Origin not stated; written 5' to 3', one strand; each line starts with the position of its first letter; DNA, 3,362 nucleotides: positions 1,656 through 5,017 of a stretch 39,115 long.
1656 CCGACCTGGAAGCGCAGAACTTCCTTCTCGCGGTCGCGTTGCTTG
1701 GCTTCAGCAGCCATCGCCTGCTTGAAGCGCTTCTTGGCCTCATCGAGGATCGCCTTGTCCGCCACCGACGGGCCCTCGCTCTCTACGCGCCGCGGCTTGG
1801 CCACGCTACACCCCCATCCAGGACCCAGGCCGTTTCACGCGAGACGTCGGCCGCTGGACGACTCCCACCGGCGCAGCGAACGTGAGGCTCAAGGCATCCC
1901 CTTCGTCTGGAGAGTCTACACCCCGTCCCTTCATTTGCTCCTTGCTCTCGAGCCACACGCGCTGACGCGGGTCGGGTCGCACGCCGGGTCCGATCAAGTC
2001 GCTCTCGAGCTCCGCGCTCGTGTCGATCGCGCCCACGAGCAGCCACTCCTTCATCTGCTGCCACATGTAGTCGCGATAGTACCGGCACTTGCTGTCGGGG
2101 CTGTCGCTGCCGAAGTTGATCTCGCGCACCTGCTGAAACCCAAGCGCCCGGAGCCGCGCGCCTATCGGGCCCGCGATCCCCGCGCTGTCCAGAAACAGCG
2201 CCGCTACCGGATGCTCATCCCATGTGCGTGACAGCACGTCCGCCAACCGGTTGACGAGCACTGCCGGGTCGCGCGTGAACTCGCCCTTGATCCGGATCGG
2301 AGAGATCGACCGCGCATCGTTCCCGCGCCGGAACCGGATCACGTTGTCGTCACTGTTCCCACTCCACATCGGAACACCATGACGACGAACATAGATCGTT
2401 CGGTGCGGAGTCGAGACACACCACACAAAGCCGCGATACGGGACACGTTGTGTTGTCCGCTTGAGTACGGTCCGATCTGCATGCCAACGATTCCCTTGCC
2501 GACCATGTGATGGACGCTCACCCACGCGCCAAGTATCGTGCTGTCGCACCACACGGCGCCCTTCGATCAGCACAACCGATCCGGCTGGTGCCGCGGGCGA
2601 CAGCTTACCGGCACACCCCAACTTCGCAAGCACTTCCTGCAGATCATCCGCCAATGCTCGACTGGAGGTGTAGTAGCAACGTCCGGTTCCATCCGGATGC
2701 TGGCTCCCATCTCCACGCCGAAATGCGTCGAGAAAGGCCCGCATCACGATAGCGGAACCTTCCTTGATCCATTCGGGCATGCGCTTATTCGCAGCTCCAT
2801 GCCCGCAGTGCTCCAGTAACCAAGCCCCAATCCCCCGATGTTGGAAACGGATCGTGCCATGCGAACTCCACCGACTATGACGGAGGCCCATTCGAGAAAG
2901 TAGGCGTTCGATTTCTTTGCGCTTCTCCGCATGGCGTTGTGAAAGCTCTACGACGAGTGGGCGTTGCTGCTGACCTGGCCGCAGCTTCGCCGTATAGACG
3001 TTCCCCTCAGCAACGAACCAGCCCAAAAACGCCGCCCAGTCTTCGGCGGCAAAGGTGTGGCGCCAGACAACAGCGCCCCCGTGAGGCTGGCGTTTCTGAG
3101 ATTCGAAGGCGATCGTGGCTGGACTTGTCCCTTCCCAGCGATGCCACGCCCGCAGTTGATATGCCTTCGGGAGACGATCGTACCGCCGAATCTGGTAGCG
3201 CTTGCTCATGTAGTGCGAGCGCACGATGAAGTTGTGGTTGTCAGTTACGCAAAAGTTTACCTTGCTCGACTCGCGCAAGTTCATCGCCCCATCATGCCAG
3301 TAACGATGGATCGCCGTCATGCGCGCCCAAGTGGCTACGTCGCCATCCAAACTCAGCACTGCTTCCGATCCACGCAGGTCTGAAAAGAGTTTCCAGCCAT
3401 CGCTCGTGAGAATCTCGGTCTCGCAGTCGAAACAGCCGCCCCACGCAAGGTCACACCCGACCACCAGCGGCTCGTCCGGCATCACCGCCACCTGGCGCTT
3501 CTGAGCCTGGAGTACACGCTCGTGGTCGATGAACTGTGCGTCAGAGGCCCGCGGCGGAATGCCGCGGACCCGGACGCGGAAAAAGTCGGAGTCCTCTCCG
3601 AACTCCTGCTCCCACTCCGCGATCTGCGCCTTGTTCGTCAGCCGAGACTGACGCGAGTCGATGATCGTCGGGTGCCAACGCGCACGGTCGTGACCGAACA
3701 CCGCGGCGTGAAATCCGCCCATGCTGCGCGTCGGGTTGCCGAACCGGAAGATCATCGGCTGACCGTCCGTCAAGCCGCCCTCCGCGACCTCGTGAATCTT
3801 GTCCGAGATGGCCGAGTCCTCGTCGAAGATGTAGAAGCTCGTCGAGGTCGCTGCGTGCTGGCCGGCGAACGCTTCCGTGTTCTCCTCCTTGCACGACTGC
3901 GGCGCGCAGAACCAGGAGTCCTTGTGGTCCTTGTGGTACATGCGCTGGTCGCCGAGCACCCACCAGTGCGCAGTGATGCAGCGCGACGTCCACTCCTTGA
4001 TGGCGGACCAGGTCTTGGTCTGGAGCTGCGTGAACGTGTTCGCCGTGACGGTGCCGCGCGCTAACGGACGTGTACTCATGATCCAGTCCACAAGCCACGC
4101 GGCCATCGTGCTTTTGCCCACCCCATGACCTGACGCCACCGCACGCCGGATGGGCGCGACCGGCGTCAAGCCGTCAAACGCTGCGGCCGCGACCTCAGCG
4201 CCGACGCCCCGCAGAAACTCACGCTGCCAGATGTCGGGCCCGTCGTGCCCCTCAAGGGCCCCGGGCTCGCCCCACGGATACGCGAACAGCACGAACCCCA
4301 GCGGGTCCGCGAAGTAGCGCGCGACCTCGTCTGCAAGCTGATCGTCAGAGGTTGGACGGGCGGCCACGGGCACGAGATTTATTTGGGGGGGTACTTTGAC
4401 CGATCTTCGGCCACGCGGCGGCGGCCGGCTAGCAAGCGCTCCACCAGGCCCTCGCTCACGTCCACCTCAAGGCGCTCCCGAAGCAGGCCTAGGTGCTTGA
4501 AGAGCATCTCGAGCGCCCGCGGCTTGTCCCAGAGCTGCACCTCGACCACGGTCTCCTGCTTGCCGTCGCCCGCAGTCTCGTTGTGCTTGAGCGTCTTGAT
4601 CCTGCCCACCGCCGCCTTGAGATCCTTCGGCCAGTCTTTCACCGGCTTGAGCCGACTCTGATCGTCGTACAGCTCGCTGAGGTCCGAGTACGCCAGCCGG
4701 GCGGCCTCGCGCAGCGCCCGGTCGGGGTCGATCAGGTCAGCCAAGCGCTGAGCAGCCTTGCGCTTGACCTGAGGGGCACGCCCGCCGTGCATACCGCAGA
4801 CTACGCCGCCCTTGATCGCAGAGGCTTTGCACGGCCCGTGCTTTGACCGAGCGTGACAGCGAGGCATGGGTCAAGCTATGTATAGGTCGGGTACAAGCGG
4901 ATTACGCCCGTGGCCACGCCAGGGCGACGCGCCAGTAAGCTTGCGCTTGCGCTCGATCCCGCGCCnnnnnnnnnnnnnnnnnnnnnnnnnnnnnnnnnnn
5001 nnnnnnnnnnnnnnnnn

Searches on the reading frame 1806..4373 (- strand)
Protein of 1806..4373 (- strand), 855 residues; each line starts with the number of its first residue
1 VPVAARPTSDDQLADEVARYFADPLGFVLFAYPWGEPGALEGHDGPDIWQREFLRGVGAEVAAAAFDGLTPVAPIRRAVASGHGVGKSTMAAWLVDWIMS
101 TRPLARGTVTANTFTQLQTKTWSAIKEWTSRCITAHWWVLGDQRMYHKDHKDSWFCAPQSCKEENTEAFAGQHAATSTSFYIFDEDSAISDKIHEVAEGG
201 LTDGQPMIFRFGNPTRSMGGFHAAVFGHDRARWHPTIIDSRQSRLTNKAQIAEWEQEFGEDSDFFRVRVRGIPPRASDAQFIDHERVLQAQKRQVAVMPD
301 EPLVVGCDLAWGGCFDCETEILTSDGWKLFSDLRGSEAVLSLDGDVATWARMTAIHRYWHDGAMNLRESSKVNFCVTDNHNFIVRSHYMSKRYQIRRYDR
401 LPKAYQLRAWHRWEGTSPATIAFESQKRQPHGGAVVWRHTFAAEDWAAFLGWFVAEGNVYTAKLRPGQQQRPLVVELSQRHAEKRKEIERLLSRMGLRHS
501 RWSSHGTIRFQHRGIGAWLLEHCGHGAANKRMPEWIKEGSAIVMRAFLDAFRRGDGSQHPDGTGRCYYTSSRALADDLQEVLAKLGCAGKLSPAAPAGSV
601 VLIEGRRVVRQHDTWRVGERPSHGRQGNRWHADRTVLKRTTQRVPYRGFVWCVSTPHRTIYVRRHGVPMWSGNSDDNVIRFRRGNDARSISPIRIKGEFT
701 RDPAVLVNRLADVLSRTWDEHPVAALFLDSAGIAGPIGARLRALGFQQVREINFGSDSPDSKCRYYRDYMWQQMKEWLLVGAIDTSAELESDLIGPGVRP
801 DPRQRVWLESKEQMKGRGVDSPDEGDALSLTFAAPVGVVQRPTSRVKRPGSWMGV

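Call 11: search_protein_families(library=phrogs, proteins=[window:1806-4373:-], max_evalue=0.001)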
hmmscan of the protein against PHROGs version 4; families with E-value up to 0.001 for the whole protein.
window:1806-4373:- (855 aa): 3 families
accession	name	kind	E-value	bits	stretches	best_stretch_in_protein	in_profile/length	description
phrog_5902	-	unknown function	2.5e-49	169.4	1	31-309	19-291/359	-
phrog_2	-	head and packaging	3.2e-21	76.8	1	44-313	264-492/807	terminase large subunit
phrog_20197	-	unknown function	7.7e-06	26.9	1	76-140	51-120/158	-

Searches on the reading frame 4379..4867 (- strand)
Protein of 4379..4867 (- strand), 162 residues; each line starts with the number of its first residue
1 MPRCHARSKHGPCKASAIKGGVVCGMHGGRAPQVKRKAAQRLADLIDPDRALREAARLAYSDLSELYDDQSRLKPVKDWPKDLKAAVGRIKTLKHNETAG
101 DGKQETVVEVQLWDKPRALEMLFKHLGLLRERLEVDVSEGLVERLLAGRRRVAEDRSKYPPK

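Call 11: search_protein_families(library=phrogs, proteins=[window:4379-4867:-], max_evalue=0.001)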
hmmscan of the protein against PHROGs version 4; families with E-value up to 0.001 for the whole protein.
window:4379-4867:- (162 aa): 2 families
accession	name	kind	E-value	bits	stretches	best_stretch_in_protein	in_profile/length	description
phrog_3678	-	unknown function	1.4e-07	32.6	1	3-41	12-51/213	-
phrog_51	-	head and packaging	2.2e-07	31.9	1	43-141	148-226/261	terminase small subunit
